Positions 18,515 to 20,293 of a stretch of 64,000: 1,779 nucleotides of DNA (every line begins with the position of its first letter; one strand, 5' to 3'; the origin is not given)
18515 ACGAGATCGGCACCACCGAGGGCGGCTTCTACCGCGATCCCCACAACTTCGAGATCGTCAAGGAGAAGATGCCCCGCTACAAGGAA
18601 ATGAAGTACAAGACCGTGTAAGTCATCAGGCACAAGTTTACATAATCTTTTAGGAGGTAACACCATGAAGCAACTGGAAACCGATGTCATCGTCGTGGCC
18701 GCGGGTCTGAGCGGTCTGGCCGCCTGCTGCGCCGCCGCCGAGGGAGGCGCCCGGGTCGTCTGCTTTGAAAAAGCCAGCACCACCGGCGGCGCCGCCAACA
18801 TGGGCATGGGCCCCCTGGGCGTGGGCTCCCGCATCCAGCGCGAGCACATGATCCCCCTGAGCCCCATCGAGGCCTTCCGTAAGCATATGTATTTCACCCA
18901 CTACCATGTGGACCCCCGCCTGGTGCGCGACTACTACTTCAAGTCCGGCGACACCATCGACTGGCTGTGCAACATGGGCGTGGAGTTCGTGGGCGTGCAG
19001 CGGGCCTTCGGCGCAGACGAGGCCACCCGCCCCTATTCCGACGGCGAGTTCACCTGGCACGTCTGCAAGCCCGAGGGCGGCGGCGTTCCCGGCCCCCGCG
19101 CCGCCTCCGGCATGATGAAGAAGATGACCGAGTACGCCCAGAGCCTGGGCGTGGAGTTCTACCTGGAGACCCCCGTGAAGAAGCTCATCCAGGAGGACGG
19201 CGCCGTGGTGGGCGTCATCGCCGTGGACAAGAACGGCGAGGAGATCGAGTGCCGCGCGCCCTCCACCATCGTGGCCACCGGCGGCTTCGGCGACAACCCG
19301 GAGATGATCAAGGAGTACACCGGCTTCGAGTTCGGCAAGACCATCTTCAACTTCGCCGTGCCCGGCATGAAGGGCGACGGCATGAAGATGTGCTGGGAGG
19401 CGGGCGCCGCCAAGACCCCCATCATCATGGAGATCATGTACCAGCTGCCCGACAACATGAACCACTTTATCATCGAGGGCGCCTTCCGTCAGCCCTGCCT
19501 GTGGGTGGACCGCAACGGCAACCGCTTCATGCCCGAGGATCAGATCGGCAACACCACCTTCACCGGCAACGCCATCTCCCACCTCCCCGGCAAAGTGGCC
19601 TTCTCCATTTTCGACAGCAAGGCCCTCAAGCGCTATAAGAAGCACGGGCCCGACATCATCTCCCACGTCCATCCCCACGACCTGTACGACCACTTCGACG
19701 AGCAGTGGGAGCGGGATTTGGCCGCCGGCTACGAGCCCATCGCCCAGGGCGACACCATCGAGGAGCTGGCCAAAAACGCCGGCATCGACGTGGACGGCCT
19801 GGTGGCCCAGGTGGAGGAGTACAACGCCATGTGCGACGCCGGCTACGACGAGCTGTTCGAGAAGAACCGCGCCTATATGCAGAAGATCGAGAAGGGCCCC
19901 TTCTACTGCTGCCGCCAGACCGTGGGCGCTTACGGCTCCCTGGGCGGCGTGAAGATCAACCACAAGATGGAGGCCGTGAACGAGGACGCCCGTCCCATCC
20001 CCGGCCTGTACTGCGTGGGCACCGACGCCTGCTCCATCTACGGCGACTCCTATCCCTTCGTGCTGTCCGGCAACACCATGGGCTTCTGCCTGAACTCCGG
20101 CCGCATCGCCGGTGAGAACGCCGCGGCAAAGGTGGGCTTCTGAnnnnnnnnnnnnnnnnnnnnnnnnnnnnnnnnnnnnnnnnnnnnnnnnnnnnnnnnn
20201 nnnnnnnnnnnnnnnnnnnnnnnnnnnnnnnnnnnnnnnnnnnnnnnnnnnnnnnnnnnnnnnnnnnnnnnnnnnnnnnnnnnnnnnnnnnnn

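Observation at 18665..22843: Soluble fumarate-reductase-type FAD enzyme with its own NAD(P)H / poly-Fe-S electron-input module (possible electron bifurcation or confurcation)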

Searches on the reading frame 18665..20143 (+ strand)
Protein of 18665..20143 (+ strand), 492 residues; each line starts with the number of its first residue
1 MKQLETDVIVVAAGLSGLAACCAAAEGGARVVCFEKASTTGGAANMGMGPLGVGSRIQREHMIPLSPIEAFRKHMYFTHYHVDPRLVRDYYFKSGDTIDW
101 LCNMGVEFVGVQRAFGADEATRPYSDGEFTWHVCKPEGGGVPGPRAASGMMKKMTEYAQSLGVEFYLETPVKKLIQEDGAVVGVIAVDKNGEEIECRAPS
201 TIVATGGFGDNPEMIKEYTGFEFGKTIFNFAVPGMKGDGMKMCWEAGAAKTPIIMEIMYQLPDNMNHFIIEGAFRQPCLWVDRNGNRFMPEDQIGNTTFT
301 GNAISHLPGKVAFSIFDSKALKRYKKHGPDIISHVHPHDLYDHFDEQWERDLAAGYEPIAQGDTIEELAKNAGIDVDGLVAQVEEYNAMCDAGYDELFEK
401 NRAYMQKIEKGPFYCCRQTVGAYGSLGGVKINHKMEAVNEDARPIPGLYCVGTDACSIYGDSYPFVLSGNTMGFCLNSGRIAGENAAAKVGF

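Call 4: search_protein_families(library=pfam, proteins=[window:18665-20143:+], max_evalue=0.01)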
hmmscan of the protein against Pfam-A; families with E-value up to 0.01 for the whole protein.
window:18665-20143:+ (492 aa): 9 families
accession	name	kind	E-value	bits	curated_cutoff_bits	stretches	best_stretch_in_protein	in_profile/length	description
PF00890.30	FAD_binding_2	-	4.6e-53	181.3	20.4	1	7-464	1-408/414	FAD binding domain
PF01266.30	DAO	-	6.6e-10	39.5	27.9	1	7-210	1-207/353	FAD dependent oxidoreductase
PF03486.20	HI0933_like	-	1.4e-09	38.2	50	1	146-452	107-217/244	HI0933-like protein Rossmann domain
PF12831.13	FAD_oxidored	-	2.5e-09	37.4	27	1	7-206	1-145/416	FAD dependent oxidoreductase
PF07992.20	Pyr_redox_2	-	3.7e-05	23.7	26.1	0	150-217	185-245/291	Pyridine nucleotide-disulphide oxidoreductase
PF13450.12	NAD_binding_8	-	0.00028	21.5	21.9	1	13-44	4-35/68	NAD(P)-binding Rossmann-like domain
PF01134.28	GIDA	-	0.0014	18.2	22.1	0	167-217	114-160/391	Glucose inhibited division protein A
PF01946.23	Thi4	-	0.0015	18.2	26.2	1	3-47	15-60/235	Thi4 family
PF01494.25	FAD_binding_3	-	0.0016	18.2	22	0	5-40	1-36/349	FAD binding domain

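Call 9: search_solved_structures(query=window:18665-20143:+, max_evalue=0.001)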
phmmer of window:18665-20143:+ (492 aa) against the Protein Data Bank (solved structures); distinct sequences matched with E-value up to 0.001: 38.
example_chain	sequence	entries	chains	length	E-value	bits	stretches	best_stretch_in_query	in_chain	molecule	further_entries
1qo8_A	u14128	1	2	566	2e-39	138.9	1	6-488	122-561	FLAVOCYTOCHROME C3 FUMARATE REDUCTASE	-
1d4d_A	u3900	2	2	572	6.8e-35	124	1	5-487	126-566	FLAVOCYTOCHROME C FUMARATE REDUCTASE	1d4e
1d4c_A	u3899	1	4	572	2.6e-34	122.1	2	5-325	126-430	FLAVOCYTOCHROME C FUMARATE REDUCTASE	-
1kss_A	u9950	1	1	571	7e-33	117.3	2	6-325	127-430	flavocytochrome c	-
1jrx_A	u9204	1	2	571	7.9e-33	117.1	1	6-487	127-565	FLAVOCYTOCHROME C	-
1lj1_A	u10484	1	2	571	8.7e-33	117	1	6-487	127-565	flavocytochrome c3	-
1e39_A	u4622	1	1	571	9.6e-33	116.9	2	6-325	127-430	FUMARATE REDUCTASE FLAVOPROTEIN SUBUNIT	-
1p2e_A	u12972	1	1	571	1e-32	116.8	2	6-325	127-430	flavocytochrome c3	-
1qjd_A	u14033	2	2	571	1e-32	116.8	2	6-325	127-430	FLAVOCYTOCHROME C3 | Fumarate reductase flavoprotein subunit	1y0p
1p2h_A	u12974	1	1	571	1.1e-32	116.7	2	6-325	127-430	flavocytochrome c3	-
1jrz_A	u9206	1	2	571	1.1e-32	116.6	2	6-326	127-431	FLAVOCYTOCHROME C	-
1m64_A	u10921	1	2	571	1.1e-32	116.6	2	6-326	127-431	flavocytochrome c3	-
1jry_A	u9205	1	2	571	1.1e-32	116.6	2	6-325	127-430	FLAVOCYTOCHROME C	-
2b7s_A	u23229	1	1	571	1.2e-32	116.5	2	6-326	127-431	Fumarate reductase flavoprotein subunit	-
2b7r_A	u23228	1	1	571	1.6e-32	116.2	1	6-487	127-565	Fumarate reductase flavoprotein subunit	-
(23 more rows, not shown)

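Call 13: find_homologous_proteins(query=window:18665-20143:+, max_evalue=1e-20)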
Query window:18665-20143:+ (492 aa): 2113 proteins with E <= 1e-20 among 8000 candidates; the best 120 are listed.
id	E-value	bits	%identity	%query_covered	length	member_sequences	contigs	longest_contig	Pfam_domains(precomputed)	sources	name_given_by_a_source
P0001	0.0e+0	1163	100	100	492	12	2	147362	PF01266.31,PF00890.31,PF03486.21,PF12831.14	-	-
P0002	0.0e+0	1160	99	100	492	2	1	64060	PF01266.31,PF00890.31,PF03486.21,PF12831.14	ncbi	-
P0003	7.5e-287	970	83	100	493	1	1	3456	PF01946.24,PF01266.31,PF13450.13,PF00890.31,PF03486.21,PF01134.29,PF12831.14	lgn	-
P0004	6.9e-282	954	83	100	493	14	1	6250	PF01946.24,PF01266.31,PF13450.13,PF00890.31,PF07992.21,PF03486.21,PF01134.29,PF12831.14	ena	-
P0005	1.8e-280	949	82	99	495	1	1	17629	PF01946.24,PF01266.31,PF13450.13,PF00890.31,PF07992.21,PF03486.21,PF01134.29,PF12831.14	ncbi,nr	ncbi:MAG: FAD-dependent oxidoreductase [Blautia sp.]|nr:FAD-dependent oxidoreductase [Blautia sp.]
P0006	4.6e-280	948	80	100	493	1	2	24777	PF01266.31,PF00890.31,PF07992.21,PF03486.21,PF12831.14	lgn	-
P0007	5.2e-280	948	81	100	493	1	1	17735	PF01946.24,PF01266.31,PF01593.31,PF13450.13,PF00890.31,PF07992.21,PF03486.21,PF01134.29,PF01494.26,PF12831.14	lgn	-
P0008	8.4e-280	947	79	100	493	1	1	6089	PF01266.31,PF13450.13,PF00890.31,PF07992.21,PF03486.21,PF12831.14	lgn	-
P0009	8.6e-280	947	80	100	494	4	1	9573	PF01946.24,PF01266.31,PF00890.31,PF03486.21,PF12831.14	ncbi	-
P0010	2.8e-279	945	80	100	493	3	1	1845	PF01266.31,PF00890.31,PF07992.21,PF03486.21,PF01134.29,PF01494.26,PF12831.14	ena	-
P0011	5.4e-279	944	81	100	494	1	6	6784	PF01266.31,PF13450.13,PF00890.31,PF07992.21,PF03486.21,PF01134.29,PF01494.26,PF12831.14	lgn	-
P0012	7.3e-279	944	80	100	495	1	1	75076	PF01946.24,PF01266.31,PF00890.31,PF07992.21,PF03486.21,PF12831.14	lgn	-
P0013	7.5e-279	944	80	100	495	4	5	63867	PF01946.24,PF01266.31,PF00890.31,PF07992.21,PF03486.21,PF12831.14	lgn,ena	-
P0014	1.2e-278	943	81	100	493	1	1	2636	PF01266.31,PF00890.31,PF07992.21,PF03486.21,PF12831.14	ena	-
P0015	2.4e-278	942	81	100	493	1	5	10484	PF01266.31,PF00890.31,PF07992.21,PF03486.21,PF01134.29,PF12831.14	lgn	-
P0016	2.6e-278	942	81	100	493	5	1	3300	PF01266.31,PF00890.31,PF03486.21,PF12831.14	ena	-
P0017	2.7e-278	942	81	100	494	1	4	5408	PF01266.31,PF13450.13,PF00890.31,PF07992.21,PF03486.21,PF01134.29,PF01494.26,PF12831.14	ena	-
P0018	2.9e-278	942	81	100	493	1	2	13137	PF01266.31,PF13450.13,PF00890.31,PF07992.21,PF03486.21,PF01134.29,PF12831.14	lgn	-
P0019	3.4e-278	942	81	100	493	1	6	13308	PF01266.31,PF00890.31,PF07992.21,PF03486.21,PF01134.29,PF12831.14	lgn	-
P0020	6.7e-278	941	81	100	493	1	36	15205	PF01266.31,PF00890.31,PF07992.21,PF03486.21,PF01134.29,PF12831.14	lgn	-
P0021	7.8e-278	940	80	99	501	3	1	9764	PF01266.31,PF00890.31,PF07992.21,PF03486.21,PF01134.29,PF12831.14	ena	-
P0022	8.1e-278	940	80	100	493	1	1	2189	PF01266.31,PF00890.31,PF07992.21,PF03486.21,PF01494.26,PF12831.14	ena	-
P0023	8.1e-278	940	80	100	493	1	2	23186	PF01266.31,PF00890.31,PF07992.21,PF03486.21,PF01494.26,PF12831.14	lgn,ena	-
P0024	8.6e-278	940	79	100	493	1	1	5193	PF01266.31,PF13450.13,PF00890.31,PF07992.21,PF03486.21,PF12831.14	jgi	-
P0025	9.4e-278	940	80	100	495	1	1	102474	PF01946.24,PF01266.31,PF00890.31,PF07992.21,PF03486.21,PF01134.29,PF01494.26,PF12831.14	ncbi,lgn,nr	ncbi:MAG: FAD-dependent oxidoreductase [Eubacteriales bacterium]|nr:FAD-dependent oxidoreductase [Eu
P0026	9.4e-278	940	81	100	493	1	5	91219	PF01266.31,PF00890.31,PF07992.21,PF03486.21,PF01134.29,PF12831.14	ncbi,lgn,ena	-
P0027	9.6e-278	940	80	100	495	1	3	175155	PF01266.31,PF00890.31,PF07992.21,PF03486.21,PF12831.14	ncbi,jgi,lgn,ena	ncbi:MAG TPA: FAD-dependent oxidoreductase [Lachnospiraceae bacterium]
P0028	1.1e-277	940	79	100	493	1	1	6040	PF01266.31,PF13450.13,PF00890.31,PF07992.21,PF03486.21,PF12831.14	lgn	-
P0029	1.3e-277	940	80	100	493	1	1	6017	PF01946.24,PF01266.31,PF01593.31,PF13450.13,PF00890.31,PF07992.21,PF03486.21,PF01134.29,PF01494.26,PF12831.14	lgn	-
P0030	1.6e-277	939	81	100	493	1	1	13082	PF01266.31,PF00890.31,PF07992.21,PF03486.21,PF01134.29,PF12831.14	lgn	-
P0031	2.6e-277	939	81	100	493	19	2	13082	PF01266.31,PF13450.13,PF00890.31,PF07992.21,PF03486.21,PF01134.29,PF12831.14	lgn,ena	-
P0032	4.4e-277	938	80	100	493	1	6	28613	PF01266.31,PF13450.13,PF00890.31,PF07992.21,PF03486.21,PF01134.29,PF12831.14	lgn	-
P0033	4.6e-277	938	79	100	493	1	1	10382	PF01266.31,PF00890.31,PF07992.21,PF03486.21,PF12831.14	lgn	-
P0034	4.6e-277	938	81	100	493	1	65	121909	PF01266.31,PF00890.31,PF07992.21,PF03486.21,PF01134.29,PF12831.14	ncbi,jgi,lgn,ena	-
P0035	8.1e-277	937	80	98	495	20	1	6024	PF01266.31,PF00890.31,PF07992.21,PF03486.21,PF12831.14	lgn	-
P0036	1.6e-276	936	79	100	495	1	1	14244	PF01266.31,PF00890.31,PF07992.21,PF03486.21,PF01134.29,PF12831.14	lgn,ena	-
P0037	1.8e-276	936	80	100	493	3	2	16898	PF01266.31,PF13450.13,PF00890.31,PF07992.21,PF03486.21,PF12831.14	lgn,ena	-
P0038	2.3e-276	936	80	100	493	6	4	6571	PF01266.31,PF00890.31,PF03486.21,PF12831.14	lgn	-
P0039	2.3e-276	936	81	100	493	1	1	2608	PF01266.31,PF00890.31,PF07992.21,PF03486.21,PF01134.29,PF12831.14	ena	-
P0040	3.6e-276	935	79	100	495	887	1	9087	PF01266.31,PF00890.31,PF07992.21,PF03486.21,PF01134.29,PF12831.14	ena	-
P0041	5.2e-276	934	79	100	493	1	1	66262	PF01946.24,PF01266.31,PF00890.31,PF07992.21,PF03486.21,PF01494.26,PF12831.14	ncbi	-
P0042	5.8e-276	934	79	100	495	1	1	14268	PF01266.31,PF00890.31,PF07992.21,PF03486.21,PF01134.29,PF12831.14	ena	-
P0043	1.4e-275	933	81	100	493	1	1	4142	PF01266.31,PF13450.13,PF00890.31,PF07992.21,PF03486.21,PF01134.29,PF12831.14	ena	-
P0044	1.9e-275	932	80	100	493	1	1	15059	PF01946.24,PF01266.31,PF13450.13,PF00890.31,PF07992.21,PF03486.21,PF01134.29,PF01494.26,PF12831.14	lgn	-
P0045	3.5e-275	932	80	99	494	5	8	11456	PF01266.31,PF00890.31,PF03486.21,PF01134.29,PF01494.26,PF12831.14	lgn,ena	-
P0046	4.1e-275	931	79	100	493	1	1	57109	PF01946.24,PF01266.31,PF00890.31,PF07992.21,PF03486.21,PF01494.26,PF12831.14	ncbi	-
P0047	1.0e-274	930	79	100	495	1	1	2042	PF01266.31,PF00890.31,PF07992.21,PF03486.21,PF12831.14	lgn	-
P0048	1.1e-274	930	80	99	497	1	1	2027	PF01266.31,PF00890.31,PF07992.21,PF03486.21,PF12831.14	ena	-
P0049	1.2e-274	930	80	100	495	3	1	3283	PF01266.31,PF00890.31,PF07992.21,PF03486.21,PF01134.29,PF12831.14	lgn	-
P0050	1.2e-274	930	78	100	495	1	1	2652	PF01266.31,PF00890.31,PF07992.21,PF03486.21,PF12831.14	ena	-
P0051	2.5e-274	929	80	99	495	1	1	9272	PF01266.31,PF00890.31,PF07992.21,PF03486.21,PF12831.14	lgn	-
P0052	3.9e-274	928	79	100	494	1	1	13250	PF01946.24,PF01266.31,PF13450.13,PF00890.31,PF07992.21,PF03486.21,PF01134.29,PF12831.14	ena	-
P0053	4.1e-274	928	80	99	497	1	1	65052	PF01266.31,PF00890.31,PF07992.21,PF03486.21,PF12831.14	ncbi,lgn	-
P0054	4.3e-274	928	79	100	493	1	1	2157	PF01266.31,PF00890.31,PF07992.21,PF03486.21,PF12831.14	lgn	-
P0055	4.6e-274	928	80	99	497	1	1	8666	PF01266.31,PF00890.31,PF07992.21,PF03486.21,PF12831.14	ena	-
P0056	4.8e-274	928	79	100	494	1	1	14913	PF01946.24,PF01266.31,PF13450.13,PF00890.31,PF07992.21,PF03486.21,PF01134.29,PF01494.26,PF12831.14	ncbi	-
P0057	6.4e-274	927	79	100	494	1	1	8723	PF01946.24,PF01266.31,PF13450.13,PF00890.31,PF07992.21,PF03486.21,PF01134.29,PF12831.14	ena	-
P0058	6.7e-274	927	79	100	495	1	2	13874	PF01266.31,PF00890.31,PF07992.21,PF03486.21,PF12831.14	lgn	-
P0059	8.5e-274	927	80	99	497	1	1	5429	PF01266.31,PF00890.31,PF07992.21,PF03486.21,PF12831.14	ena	-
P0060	9.8e-274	927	80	99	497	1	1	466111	PF01266.31,PF00890.31,PF07992.21,PF03486.21,PF12831.14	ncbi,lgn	-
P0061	1.1e-273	927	79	100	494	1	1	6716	PF01946.24,PF01266.31,PF13450.13,PF00890.31,PF07992.21,PF03486.21,PF01134.29,PF01494.26,PF12831.14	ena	-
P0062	2.0e-273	926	79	100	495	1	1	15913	PF01266.31,PF00890.31,PF07992.21,PF03486.21,PF12831.14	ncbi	-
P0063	2.1e-273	926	79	99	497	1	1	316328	PF01266.31,PF00890.31,PF07992.21,PF03486.21,PF12831.14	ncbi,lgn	-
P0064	2.1e-273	926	80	99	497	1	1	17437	PF01266.31,PF00890.31,PF07992.21,PF03486.21,PF12831.14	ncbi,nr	ncbi:MAG: FAD-dependent oxidoreductase [Lachnospiraceae bacterium]|nr:FAD-dependent oxidoreductase [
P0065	2.2e-273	926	78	100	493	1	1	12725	PF01266.31,PF00890.31,PF07992.21,PF03486.21,PF12831.14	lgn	-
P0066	2.3e-273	926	80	99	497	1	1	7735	PF01266.31,PF00890.31,PF07992.21,PF03486.21,PF12831.14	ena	-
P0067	2.5e-273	925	79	99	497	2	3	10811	PF01266.31,PF00890.31,PF07992.21,PF03486.21,PF12831.14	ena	-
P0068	3.4e-273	925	78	100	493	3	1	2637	PF01266.31,PF00890.31,PF07992.21,PF03486.21,PF12831.14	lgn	-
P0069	4.2e-273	925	79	99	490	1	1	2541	PF01266.31,PF00890.31,PF07992.21,PF03486.21,PF01134.29,PF12831.14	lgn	-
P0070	4.6e-273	925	79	100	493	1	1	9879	PF01946.24,PF01266.31,PF00890.31,PF07992.21,PF03486.21,PF01494.26,PF12831.14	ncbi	-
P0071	4.9e-273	925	80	99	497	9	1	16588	PF01266.31,PF00890.31,PF07992.21,PF03486.21,PF12831.14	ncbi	-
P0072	5.3e-273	924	79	99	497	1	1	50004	PF01266.31,PF00890.31,PF07992.21,PF03486.21,PF12831.14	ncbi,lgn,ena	-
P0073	5.7e-273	924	79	100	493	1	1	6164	PF01266.31,PF00890.31,PF07992.21,PF03486.21,PF01134.29,PF12831.14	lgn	-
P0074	6.5e-273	924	79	100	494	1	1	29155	PF01946.24,PF01266.31,PF13450.13,PF00890.31,PF07992.21,PF03486.21,PF01134.29,PF12831.14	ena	-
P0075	6.5e-273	924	79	100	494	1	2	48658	PF01946.24,PF01266.31,PF13450.13,PF00890.31,PF03486.21,PF01134.29,PF01494.26,PF12831.14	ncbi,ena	-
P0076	7.2e-273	924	80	99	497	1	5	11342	PF01266.31,PF00890.31,PF07992.21,PF03486.21,PF12831.14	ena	-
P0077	7.4e-273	924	78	99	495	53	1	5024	PF01266.31,PF00890.31,PF07992.21,PF03486.21,PF01134.29,PF12831.14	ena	-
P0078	8.2e-273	924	80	99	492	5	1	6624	PF01946.24,PF01266.31,PF00890.31,PF07992.21,PF03486.21,PF01134.29,PF12831.14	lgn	-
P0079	8.3e-273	924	79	100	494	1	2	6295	PF01946.24,PF01266.31,PF13450.13,PF00890.31,PF07992.21,PF03486.21,PF01134.29,PF01494.26,PF12831.14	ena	-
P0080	9.3e-273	924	79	100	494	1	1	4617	PF01946.24,PF01266.31,PF13450.13,PF00890.31,PF07992.21,PF03486.21,PF01134.29,PF01494.26,PF12831.14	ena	-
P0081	9.7e-273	924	79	99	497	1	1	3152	PF01266.31,PF00890.31,PF07992.21,PF03486.21,PF12831.14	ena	-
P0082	9.7e-273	924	79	99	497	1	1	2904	PF01266.31,PF00890.31,PF07992.21,PF03486.21,PF12831.14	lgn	-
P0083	1.3e-272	923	78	100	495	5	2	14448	PF01946.24,PF01266.31,PF00890.31,PF07992.21,PF03486.21,PF01134.29,PF12831.14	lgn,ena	-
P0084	1.4e-272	923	79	99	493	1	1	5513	PF01266.31,PF00890.31,PF07992.21,PF03486.21,PF12831.14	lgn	-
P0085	1.5e-272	923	79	99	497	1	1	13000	PF01266.31,PF00890.31,PF07992.21,PF03486.21,PF12831.14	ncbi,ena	-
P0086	1.7e-272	923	78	100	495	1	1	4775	PF01266.31,PF00890.31,PF07992.21,PF03486.21,PF12831.14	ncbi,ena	-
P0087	2.0e-272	923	79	100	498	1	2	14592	PF01266.31,PF00890.31,PF07992.21,PF03486.21,PF12831.14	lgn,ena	-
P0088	2.2e-272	922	78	100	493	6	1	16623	PF01266.31,PF00890.31,PF07992.21,PF03486.21,PF12831.14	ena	-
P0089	2.6e-272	922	79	99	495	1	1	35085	PF01266.31,PF00890.31,PF07992.21,PF03486.21,PF12831.14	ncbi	ncbi:MAG: FAD-dependent oxidoreductase [Lachnospiraceae bacterium]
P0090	2.7e-272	922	80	100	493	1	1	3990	PF01266.31,PF00890.31,PF07992.21,PF03486.21,PF01134.29,PF12831.14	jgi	-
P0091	3.9e-272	922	79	100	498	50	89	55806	PF01266.31,PF00890.31,PF07992.21,PF03486.21,PF12831.14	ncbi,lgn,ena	-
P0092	9.8e-272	920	79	99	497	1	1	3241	PF01266.31,PF00890.31,PF07992.21,PF03486.21,PF12831.14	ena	-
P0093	1.1e-271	920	78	99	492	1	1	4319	PF01266.31,PF00890.31,PF07992.21,PF03486.21,PF01134.29,PF12831.14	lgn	-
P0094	1.8e-271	919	78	100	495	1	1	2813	PF01266.31,PF00890.31,PF07992.21,PF03486.21,PF01134.29,PF12831.14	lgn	-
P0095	2.5e-271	919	77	100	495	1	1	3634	PF01266.31,PF00890.31,PF07992.21,PF03486.21,PF12831.14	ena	-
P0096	2.8e-271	919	79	99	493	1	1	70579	PF01266.31,PF00890.31,PF03486.21,PF12831.14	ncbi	ncbi:MAG: FAD-dependent oxidoreductase [Lachnospiraceae bacterium]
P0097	3.5e-271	918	79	98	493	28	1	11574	PF01266.31,PF00890.31,PF07992.21,PF03486.21,PF01134.29,PF12831.14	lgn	-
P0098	3.6e-271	918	78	100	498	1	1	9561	PF01266.31,PF00890.31,PF07992.21,PF03486.21,PF12831.14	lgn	-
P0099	3.9e-271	918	78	100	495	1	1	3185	PF01266.31,PF00890.31,PF07992.21,PF03486.21,PF12831.14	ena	-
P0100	4.7e-271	918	79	99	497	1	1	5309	PF01266.31,PF00890.31,PF07992.21,PF03486.21,PF12831.14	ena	-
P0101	7.7e-271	917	78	100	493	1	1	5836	PF01266.31,PF00890.31,PF07992.21,PF03486.21,PF12831.14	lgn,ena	-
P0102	1.2e-270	917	79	99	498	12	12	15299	PF01266.31,PF00890.31,PF07992.21,PF03486.21,PF01494.26,PF12831.14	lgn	-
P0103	2.5e-270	916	78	100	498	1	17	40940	PF01946.24,PF01266.31,PF00890.31,PF07992.21,PF03486.21,PF12831.14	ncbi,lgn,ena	-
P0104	5.1e-270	915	78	99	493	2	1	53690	PF01266.31,PF00890.31,PF07992.21,PF03486.21,PF12831.14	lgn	-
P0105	6.7e-270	914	78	100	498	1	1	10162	PF01946.24,PF01266.31,PF00890.31,PF07992.21,PF03486.21,PF12831.14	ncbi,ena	-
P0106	7.2e-270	914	78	100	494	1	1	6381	PF01266.31,PF13450.13,PF00890.31,PF07992.21,PF03486.21,PF01134.29,PF12831.14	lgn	-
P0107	7.8e-270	914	78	99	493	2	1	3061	PF01946.24,PF01266.31,PF13450.13,PF00890.31,PF07992.21,PF03486.21,PF01134.29,PF12831.14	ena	-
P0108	8.0e-270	914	78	99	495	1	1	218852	PF01266.31,PF00890.31,PF07992.21,PF03486.21,PF12831.14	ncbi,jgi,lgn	-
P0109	8.9e-270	914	78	100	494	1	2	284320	PF01266.31,PF00890.31,PF07992.21,PF03486.21,PF12831.14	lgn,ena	-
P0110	1.3e-269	913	79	99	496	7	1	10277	PF01266.31,PF00890.31,PF07992.21,PF03486.21,PF12831.14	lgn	-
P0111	1.6e-269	913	78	99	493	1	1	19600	PF01266.31,PF13450.13,PF00890.31,PF07992.21,PF03486.21,PF01134.29,PF12831.14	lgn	-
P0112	1.6e-269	913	78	100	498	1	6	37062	PF01946.24,PF01266.31,PF00890.31,PF07992.21,PF03486.21,PF12831.14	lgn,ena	-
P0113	3.0e-269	912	78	100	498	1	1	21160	PF01946.24,PF01266.31,PF00890.31,PF07992.21,PF03486.21,PF12831.14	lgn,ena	-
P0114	3.1e-269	912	78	100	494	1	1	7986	PF01266.31,PF13450.13,PF00890.31,PF07992.21,PF03486.21,PF01134.29,PF12831.14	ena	-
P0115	3.1e-269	912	79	99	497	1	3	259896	PF01266.31,PF00890.31,PF07992.21,PF03486.21,PF12831.14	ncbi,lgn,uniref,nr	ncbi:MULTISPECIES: FAD-dependent oxidoreductase [unclassified Butyrivibrio]|uniref:FAD-dependent oxi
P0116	4.3e-269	912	78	100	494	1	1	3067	PF01266.31,PF13450.13,PF00890.31,PF07992.21,PF03486.21,PF01134.29,PF12831.14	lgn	-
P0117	5.3e-269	911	78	99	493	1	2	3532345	PF01266.31,PF00890.31,PF03486.21,PF12831.14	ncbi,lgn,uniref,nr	uniref:FAD-dependent oxidoreductase n=1 Tax=Clostridium sp. 12(A) TaxID=1163671 RepID=UPI0004634391|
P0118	5.8e-269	911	78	100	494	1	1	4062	PF01266.31,PF13450.13,PF00890.31,PF07992.21,PF03486.21,PF01134.29,PF12831.14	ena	-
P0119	6.0e-269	911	78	100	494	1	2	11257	PF01266.31,PF13450.13,PF00890.31,PF07992.21,PF03486.21,PF01134.29,PF12831.14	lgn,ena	-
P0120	6.1e-269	911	78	100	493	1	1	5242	PF01266.31,PF00890.31,PF07992.21,PF03486.21,PF12831.14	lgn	-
